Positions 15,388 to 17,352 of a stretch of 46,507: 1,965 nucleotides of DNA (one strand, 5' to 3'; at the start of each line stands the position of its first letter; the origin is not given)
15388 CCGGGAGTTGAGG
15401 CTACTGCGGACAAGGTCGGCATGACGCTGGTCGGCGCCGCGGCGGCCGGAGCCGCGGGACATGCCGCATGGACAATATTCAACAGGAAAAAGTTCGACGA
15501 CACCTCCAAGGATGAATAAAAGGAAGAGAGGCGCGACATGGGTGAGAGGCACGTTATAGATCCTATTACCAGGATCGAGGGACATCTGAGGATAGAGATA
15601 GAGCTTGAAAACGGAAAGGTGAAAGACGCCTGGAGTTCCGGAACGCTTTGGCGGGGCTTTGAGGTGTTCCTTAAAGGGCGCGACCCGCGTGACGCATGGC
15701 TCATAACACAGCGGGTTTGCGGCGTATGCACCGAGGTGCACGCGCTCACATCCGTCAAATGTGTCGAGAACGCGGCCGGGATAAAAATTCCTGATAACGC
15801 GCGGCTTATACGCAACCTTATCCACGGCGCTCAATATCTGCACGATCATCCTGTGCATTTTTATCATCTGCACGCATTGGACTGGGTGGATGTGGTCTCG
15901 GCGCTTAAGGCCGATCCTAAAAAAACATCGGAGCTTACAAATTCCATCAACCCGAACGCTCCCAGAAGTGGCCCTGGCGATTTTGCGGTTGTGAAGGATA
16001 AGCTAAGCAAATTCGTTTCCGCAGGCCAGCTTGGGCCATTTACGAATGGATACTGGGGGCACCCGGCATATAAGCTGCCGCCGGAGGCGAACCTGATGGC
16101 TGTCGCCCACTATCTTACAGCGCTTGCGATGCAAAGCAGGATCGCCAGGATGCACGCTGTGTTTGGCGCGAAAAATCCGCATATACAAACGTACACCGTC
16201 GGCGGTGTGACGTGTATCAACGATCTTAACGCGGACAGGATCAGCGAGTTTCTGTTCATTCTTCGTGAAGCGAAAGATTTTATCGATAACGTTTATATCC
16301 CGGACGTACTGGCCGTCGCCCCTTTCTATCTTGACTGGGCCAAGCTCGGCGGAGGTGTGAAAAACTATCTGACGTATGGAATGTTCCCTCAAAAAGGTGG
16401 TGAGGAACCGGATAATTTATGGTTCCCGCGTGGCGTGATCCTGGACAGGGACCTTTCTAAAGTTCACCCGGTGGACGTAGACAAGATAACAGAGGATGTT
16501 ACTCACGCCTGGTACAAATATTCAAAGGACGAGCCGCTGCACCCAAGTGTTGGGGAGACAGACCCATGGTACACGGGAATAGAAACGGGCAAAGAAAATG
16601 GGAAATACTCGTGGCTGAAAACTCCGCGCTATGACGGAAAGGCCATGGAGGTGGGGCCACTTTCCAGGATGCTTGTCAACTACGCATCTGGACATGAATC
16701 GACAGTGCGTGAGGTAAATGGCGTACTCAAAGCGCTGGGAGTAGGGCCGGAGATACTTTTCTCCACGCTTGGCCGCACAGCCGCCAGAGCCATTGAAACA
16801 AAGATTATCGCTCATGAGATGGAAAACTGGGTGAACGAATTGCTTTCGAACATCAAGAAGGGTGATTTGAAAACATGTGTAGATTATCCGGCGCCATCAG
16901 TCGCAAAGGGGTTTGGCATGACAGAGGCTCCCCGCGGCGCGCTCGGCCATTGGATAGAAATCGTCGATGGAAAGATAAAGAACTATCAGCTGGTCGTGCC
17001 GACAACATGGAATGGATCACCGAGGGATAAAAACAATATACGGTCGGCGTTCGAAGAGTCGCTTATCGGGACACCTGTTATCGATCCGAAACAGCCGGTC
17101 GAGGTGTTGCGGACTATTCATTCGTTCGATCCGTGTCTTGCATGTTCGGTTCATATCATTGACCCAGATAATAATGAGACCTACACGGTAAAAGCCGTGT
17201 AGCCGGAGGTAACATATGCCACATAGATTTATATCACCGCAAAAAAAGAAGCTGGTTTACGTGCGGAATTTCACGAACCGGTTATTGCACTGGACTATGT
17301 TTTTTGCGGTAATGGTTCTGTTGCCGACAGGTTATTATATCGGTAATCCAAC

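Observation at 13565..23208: Uptake hydrogenase embedded in a dense multihaem / dihaem-b island: candidate H2-to-cytochrome electron conduit with a non-textbook layout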

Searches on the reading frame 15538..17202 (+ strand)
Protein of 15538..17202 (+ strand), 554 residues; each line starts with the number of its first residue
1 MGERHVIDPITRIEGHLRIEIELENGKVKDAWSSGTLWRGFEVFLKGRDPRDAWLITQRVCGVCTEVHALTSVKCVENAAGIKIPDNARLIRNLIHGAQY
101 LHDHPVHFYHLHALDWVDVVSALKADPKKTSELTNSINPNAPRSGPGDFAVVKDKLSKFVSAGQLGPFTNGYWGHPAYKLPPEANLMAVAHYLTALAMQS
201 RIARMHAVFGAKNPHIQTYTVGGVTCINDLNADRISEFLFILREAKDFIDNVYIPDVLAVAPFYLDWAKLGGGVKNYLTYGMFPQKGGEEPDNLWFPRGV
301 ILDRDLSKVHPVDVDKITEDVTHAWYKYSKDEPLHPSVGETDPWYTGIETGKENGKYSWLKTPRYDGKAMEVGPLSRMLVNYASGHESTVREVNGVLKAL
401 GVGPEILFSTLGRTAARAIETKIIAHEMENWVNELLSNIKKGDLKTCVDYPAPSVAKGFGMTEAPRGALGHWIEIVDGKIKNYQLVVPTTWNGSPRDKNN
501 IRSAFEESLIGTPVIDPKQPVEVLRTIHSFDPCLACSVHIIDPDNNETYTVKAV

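Call 4: search_protein_families(library=pfam, proteins=[window:15538-17202:+], max_evalue=0.01)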
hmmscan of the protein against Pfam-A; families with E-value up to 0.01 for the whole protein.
window:15538-17202:+ (554 aa): 1 family
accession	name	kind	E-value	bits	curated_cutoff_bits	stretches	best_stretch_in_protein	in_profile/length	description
PF00374.24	NiFeSe_Hases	-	2.9e-226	752.8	25.8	1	39-539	1-508/508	Nickel-dependent hydrogenase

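Call 13: find_related_loci(query=window:15538-17202:+, collection=genome_contigs, flank=10000)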
Query window:15538-17202:+ (554 aa) in genome_contigs; peptide patterns used: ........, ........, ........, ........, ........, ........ (x = any residue, [..] = any of these).
599 stretches matched a pattern (row limit reached: there are more); 565 encode a relative of the query (tblastn E <= 1e-3); the best 80 are kept; 80 distinct loci.
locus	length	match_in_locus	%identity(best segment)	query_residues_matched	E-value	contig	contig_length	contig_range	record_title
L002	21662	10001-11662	82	1-554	0e+0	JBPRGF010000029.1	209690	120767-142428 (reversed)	MAG: Candidatus Nitrospinota bacterium M3_3B_026 megahit_1678547, whole genome shotgun sequence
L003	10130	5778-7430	82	4-554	0e+0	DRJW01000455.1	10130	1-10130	MAG TPA_asm: Nitrospirae bacterium isolate HyVt-426 HyVt-426_k95_90010, whole genome shotgun sequence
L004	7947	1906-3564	79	1-554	0e+0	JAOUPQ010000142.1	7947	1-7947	MAG: Nitrospinota bacterium isolate 8_1_Oct_SF_Bin59 8_1_Oct_SF_Bin59_scaffold_8922_c1, whole genome shotgun sequence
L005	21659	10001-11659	79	1-554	0e+0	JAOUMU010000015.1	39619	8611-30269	MAG: Nitrospinota bacterium isolate 8_1_July_SF_Bin48 8_1_July_SF_Bin48_scaffold_245_c1, whole genome shotgun sequence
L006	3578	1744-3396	75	1-553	0e+0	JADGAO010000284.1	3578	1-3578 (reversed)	MAG: Nitrospinota bacterium isolate nNGHbin12 nNGH_bin12_NODE_284_length_3578_cov_12.214022, whole genome shotgun sequen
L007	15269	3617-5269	69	1-553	0e+0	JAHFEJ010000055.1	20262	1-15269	MAG: Nitrospinales bacterium isolate nzgw266 NODE_748_length_20263_cov_3.278522, whole genome shotgun sequence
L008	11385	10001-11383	83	1-463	0e+0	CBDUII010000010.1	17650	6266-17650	MAG TPA_asm: uncultured bacterium isolate SRR12887795_binner13_Refined_1 genome assembly, contig: ERZ24945578.223, whole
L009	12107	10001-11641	67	1-552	0e+0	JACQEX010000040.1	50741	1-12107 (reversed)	MAG: Nitrospinota bacterium isolate NC_groundwater_1032_Pr1_S-0.65um_54_26 Montesol18_Sp65_coassembly_scaffold_308706, w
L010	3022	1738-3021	82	1-428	0e+0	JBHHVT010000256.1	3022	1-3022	MAG: Nitrospinota bacterium isolate S.4.sp1_bin.41 NODE_18197_length_3022_cov_4.681496, whole genome shotgun sequence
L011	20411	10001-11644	60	4-554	0e+0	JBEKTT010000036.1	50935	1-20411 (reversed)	MAG: Syntrophobacteraceae bacterium isolate SPRUCE 564 SPRUCE_564_36, whole genome shotgun sequence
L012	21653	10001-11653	62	4-552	0e+0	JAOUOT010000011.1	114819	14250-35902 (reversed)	MAG: Spirochaetia bacterium isolate 8_1_Oct_SF_Bin25 8_1_Oct_SF_Bin25_scaffold_69_c1, whole genome shotgun sequence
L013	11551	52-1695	60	4-554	0e+0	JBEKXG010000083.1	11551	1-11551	MAG: Syntrophobacteraceae bacterium isolate SPRUCE 646 SPRUCE_646_83, whole genome shotgun sequence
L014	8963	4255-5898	60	4-554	0e+0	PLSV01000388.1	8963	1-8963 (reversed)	MAG: Syntrophobacteraceae bacterium isolate bog_1154 73.20120700_S1D.281_contig_139622, whole genome shotgun sequence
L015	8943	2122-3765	59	4-554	0e+0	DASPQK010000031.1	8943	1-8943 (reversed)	MAG TPA_asm: Syntrophobacteraceae bacterium isolate SMAG_U12197 k141_1852362, whole genome shotgun sequence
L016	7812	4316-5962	62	1-554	0e+0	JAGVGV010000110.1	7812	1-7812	MAG: Deltaproteobacteria bacterium isolate DeMMO2_24 c_000000030259, whole genome shotgun sequence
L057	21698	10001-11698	55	1-554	0e+0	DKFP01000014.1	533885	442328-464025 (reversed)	MAG TPA_asm: Deferribacteraceae bacterium UBA6793 UBA6793_contig_5, whole genome shotgun sequence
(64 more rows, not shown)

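Call 18: search_solved_structures(query=window:15538-17202:+, max_evalue=1e-20)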
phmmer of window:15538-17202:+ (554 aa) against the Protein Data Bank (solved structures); distinct sequences matched with E-value up to 1e-20: 63 (the best 60 are shown).
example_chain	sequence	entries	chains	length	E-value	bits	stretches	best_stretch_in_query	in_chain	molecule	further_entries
1h2a_L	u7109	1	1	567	2.5e-197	660.2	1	6-550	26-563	HYDROGENASE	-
1h2r_L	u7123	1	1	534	1.1e-193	648.2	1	6-539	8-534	PROTEIN (PERIPLASMIC [NIFE] HYDROGENASE LARGE SUBUNIT)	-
4u9h_L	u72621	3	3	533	2.3e-193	647.1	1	6-539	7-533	Periplasmic [NiFe] hydrogenase large subunit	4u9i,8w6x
5xle_L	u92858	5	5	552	2.7e-193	646.9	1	6-539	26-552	Periplasmic [NiFe] hydrogenase large subunit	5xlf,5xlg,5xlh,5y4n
1ubh_L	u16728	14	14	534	3.2e-193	646.6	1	6-539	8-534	Periplasmic [NiFe] hydrogenase large subunit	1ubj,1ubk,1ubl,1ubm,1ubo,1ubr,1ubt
3myr_B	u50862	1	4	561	9.6e-192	641.8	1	1-539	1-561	Nickel-dependent hydrogenase large subunit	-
1e3d_B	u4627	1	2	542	2.1e-189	634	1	6-539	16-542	[NiFe] hydrogenase large subunit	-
1frf_L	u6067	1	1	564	2.7e-186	623.8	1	6-551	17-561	[NI-FE] HYDROGENASE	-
1yq9_H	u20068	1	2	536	1.8e-184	617.8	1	2-539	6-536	Periplasmic [NiFe] hydrogenase large subunit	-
2frv_L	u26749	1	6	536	4.9e-184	616.3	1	2-539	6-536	PERIPLASMIC HYDROGENASE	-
1yrq_H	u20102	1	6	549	1.6e-183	614.6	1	6-539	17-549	Periplasmic [NiFe] hydrogenase large subunit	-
1frv_B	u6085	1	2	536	1.7e-183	614.6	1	2-539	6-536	HYDROGENASE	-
1yqw_Q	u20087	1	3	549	2.2e-183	614.1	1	6-539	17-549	Periplasmic [NiFe] hydrogenase large subunit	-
4ud2_Q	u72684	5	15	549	6.2e-183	612.7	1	6-539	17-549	NICKEL-DEPENDENT HYDROGENASE LARGE SUBUNIT | PERIPLASMIC [NIFE] HYDROGENASE LARGE SUBUNIT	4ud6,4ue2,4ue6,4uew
4ucq_Q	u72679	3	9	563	6.8e-183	612.5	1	6-539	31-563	NICKEL-DEPENDENT HYDROGENASE LARGE SUBUNIT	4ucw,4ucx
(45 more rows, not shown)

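Call 20: search_protein_families(library=ncbifam, proteins=[window:15538-17202:+], max_evalue=0.001)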
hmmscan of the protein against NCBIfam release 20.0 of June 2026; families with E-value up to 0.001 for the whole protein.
window:15538-17202:+ (554 aa): 12 families
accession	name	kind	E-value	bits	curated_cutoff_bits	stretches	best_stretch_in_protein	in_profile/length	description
NF033181.1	NiFeSe_hydrog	equivalog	6.6e-186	619.1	600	1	4-548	3-504/507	nickel-dependent hydrogenase large subunit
NF007778.0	PRK10467.1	equivalog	3.9e-178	593.3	969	1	2-553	2-566/567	hydrogenase 2 large subunit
NF007550.0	PRK10170.1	equivalog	4.7e-171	570.2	1101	1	2-552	16-595/597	Ni/Fe-hydrogenase large subunit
NF045518.1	H2_NiFeSe_large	exception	1.9e-131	439.2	780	2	159-542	115-483/485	NiFeSe hydrogenase large subunit HysA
TIGR03295.1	frhA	equivalog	6.5e-40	137.3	392.5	2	1-115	1-116/412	coenzyme F420 hydrogenase subunit alpha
NF041785.2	VhuA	equivalog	4.2e-30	104.6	800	1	5-128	4-125/418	F420-non-reducing hydrogenase Vhu subunit A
NF040828.1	sulfhyd_ShyA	equivalog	2.3e-28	99.2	700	2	7-126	5-125/415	NAD(P)-dependent hydrogenase/sulfhydrogenase 2 subunit alpha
NF040832.1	sulfhyd_HydA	equivalog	5e-18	65.4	880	2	7-130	7-131/426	NADPH-dependent hydrogenase/sulfhydrogenase 1 subunit alpha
NF004739.1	PRK06075.1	equivalog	8.7e-07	28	360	1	14-104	13-104/384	NADH-quinone oxidoreductase subunit D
TIGR01962.1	NuoD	equivalog_domain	1.2e-06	27.6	459.35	1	14-107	15-109/386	NADH dehydrogenase (quinone) subunit D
NF040602.1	F420_dehyd_FpoD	exception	0.00049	19.2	600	0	2-104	13-111/372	F420H2 dehydrogenase subunit FpoD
NF008974.0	PRK12322.1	equivalog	0.00056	19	522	0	15-108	20-114/366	NADH-quinone oxidoreductase subunit D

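Call 33: search_protein_families(library=pfam, proteins=[L007:334-2484:-, L007:6744-7670:+, L007:8681-9949:-, L007:9979-10992:-, L007:11007-11735:-, L007:11732-14629:-, L005:12652-15081:+, L005:15029-16387:+, L005:16384-18426:+, L005:3704-7312:+], max_evalue=0.00001)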
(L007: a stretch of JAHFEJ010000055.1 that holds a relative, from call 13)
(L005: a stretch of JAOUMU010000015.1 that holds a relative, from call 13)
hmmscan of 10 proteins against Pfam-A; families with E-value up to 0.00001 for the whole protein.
L007:334-2484:- (716 aa): 5 families
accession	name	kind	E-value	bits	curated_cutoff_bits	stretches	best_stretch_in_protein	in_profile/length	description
PF14522.11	Cytochrome_C7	-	2.7e-20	72.4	24.8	0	179-241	1-66/67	Cytochrome c7 and related cytochrome c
PF14537.11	Cytochrom_c3_2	-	4e-19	69.3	25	0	265-345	5-78/79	Cytochrome c3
PF22113.1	Mtrc-MtrF_II-IV_dom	-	1.9e-08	34.5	30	0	89-276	8-166/176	Outer membrane cytochrome MtrC/MtrF-like, domains II/IV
PF02085.21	Cytochrom_CIII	-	2.7e-07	31.3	22.9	0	250-345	16-101/101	Class III cytochrome C family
PF03264.19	Cytochrom_NNT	-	7.9e-07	29.4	24.1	1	66-140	16-95/174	NapC/NirT cytochrome c family, N-terminal region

L007:6744-7670:+ (308 aa): 2 families
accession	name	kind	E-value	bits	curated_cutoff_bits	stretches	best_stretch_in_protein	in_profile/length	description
PF01972.22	SDH_protease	-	2.7e-17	63.1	31.3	1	63-159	73-168/286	ClpP-like SDH-type serine proteinase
PF25145.1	NfeD1b_N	-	4.5e-06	26.8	40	1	86-144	36-93/189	NfeD1b, N-terminal domain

L007:8681-9949:- (422 aa): 1 family
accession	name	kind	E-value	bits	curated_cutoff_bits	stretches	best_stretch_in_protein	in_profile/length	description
PF07992.20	Pyr_redox_2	-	8.6e-07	29.1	26.1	0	3-124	2-120/291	Pyridine nucleotide-disulphide oxidoreductase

L007:9979-10992:- (337 aa): 1 family
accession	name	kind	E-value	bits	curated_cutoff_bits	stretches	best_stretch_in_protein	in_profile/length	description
PF04976.17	DmsC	-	4.4e-20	72.7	22.3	1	2-301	5-272/275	DMSO reductase anchor subunit (DmsC)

L007:11007-11735:- (242 aa): 8 families
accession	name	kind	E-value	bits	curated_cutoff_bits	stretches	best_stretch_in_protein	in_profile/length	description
PF13247.11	Fer4_11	-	1.3e-21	77.1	26.2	1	65-167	2-99/100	4Fe-4S dicluster domain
PF13237.11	Fer4_10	-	4.4e-13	49.4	25.5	1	66-117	2-53/53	4Fe-4S dicluster domain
PF12838.12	Fer4_7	-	1.8e-11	44.8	27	1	12-89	1-52/52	4Fe-4S dicluster domain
PF13187.11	Fer4_9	-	7.3e-11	42.4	27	1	12-89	1-51/52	4Fe-4S dicluster domain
PF12797.12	Fer4_2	-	4.9e-10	39.1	24.5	1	98-118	2-22/22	4Fe-4S binding domain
PF00037.32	Fer4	-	1.4e-09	37.8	21.1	1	100-121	2-23/24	4Fe-4S binding domain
PF12837.12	Fer4_6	-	1.3e-07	31.6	25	0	98-119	1-22/24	4Fe-4S binding domain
PF13183.11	Fer4_8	-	9.4e-06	26.5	27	1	10-88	2-67/68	4Fe-4S dicluster domain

L007:11732-14629:- (965 aa): 3 families
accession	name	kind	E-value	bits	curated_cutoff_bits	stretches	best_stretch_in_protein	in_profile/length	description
PF00384.28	Molybdopterin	-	1.3e-27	97.2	24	1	79-621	1-343/353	Molybdopterin oxidoreductase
PF04879.21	Molybdop_Fe4S4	-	2.2e-15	56.8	22.7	1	25-71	4-50/55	Molybdopterin oxidoreductase Fe4S4 domain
PF01568.27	Molydop_binding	-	5e-15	55.9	26.8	1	791-871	1-82/110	Molydopterin dinucleotide binding domain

L005:12652-15081:+ (809 aa): 4 families
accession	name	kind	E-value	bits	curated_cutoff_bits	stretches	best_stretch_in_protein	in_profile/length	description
PF09317.16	ACDH_C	-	7.4e-101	338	25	1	519-801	1-284/284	Acyl-CoA dehydrogenase, C-terminal, bacterial type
PF02771.21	Acyl-CoA_dh_N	-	3.1e-17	63.4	22.9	1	145-238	24-113/113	Acyl-CoA dehydrogenase, N-terminal domain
PF00441.29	Acyl-CoA_dh_1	-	3.4e-16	60.2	22.4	1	365-511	1-144/150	Acyl-CoA dehydrogenase, C-terminal domain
PF02770.24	Acyl-CoA_dh_M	-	2.9e-08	34.2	33.3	1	242-344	1-91/97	Acyl-CoA dehydrogenase, middle domain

L005:15029-16387:+ (452 aa): 3 families
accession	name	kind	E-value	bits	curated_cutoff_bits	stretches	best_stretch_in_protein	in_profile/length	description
PF00108.29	Thiolase_N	-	1.7e-62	211.6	26.4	1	28-302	1-259/260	Thiolase, N-terminal domain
PF02803.24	Thiolase_C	-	5.5e-38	129.8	27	1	311-449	2-123/123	Thiolase, C-terminal domain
PF00109.32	ketoacyl-synt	-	7.7e-09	36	20.8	1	101-149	161-209/252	Beta-ketoacyl synthase, N-terminal domain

L005:16384-18426:+ (680 aa): 4 families
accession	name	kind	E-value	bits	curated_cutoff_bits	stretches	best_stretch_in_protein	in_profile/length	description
PF02737.24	3HCDH_N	-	1.3e-47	162.4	22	1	308-480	2-178/180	3-hydroxyacyl-CoA dehydrogenase, NAD binding domain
PF00378.25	ECH_1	-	4.4e-30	105.3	27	1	28-201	16-186/251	Enoyl-CoA hydratase/isomerase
PF16113.10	ECH_2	-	1.5e-24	87.6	27.2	1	28-196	11-179/335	Enoyl-CoA hydratase/isomerase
PF00725.27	3HCDH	-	2.8e-24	85.9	22.1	1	484-575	1-97/97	3-hydroxyacyl-CoA dehydrogenase, C-terminal domain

L005:3704-7312:+ (1202 aa): 5 families
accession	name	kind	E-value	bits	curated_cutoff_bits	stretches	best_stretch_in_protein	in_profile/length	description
PF02463.25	SMC_N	-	1.3e-58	198.5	40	1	9-1185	2-220/220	RecF/RecN/SMC N terminal domain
PF06470.18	SMC_hinge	-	1.1e-16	61.8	22.5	1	535-649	2-115/116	SMC proteins Flexible Hinge Domain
PF13476.12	AAA_23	-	5.8e-16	60.2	27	1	11-259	1-201/201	AAA domain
PF13304.12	AAA_21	-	3e-14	54.2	27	1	979-1164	149-300/304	AAA domain, putative AbiEii toxin, Type IV TA system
PF13175.12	AAA_15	-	1.2e-10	42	32.1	1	7-277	1-192/374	AAA ATPase domain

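Call 65: search_protein_families(library=pfam, proteins=[L012:11678-12277:+, L012:1386-8714:+, L012:12887-14224:+, L057:12003-12620:+, L057:12108-13646:-, L057:7831-8787:-], max_evalue=0.001)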
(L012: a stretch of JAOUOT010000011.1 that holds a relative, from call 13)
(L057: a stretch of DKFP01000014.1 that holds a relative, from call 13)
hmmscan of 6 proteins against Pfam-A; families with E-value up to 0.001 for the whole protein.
L012:11678-12277:+ (199 aa): 1 family
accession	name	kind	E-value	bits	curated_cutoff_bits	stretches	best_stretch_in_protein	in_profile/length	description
PF01292.26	Ni_hydr_CYTB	-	1.3e-18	67.9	30.1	1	11-195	2-177/179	Prokaryotic cytochrome b561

L012:1386-8714:+ (2442 aa): 1 family
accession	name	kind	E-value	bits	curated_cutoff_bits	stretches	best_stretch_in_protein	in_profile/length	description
PF03160.20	Calx-beta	-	1.3e-25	90.2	27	3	1136-1216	23-105/119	Calx-beta domain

L012:12887-14224:+ (445 aa): 1 family
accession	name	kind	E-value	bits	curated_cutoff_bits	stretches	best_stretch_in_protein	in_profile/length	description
PF00691.25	OmpA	-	3.1e-23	82.4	27.2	1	340-436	1-98/98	OmpA family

L057:12003-12620:+ (205 aa): 0 families

L057:12108-13646:- (512 aa): 1 family
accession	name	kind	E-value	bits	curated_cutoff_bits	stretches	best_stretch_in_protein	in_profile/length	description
PF00171.27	Aldedh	-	5.7e-157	523.4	23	1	33-499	1-460/461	Aldehyde dehydrogenase family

L057:7831-8787:- (318 aa): 1 family
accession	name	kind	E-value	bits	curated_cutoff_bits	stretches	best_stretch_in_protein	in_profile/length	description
PF04055.27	Radical_SAM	-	1.6e-13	51.6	29.5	1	32-195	1-161/166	Radical SAM superfamily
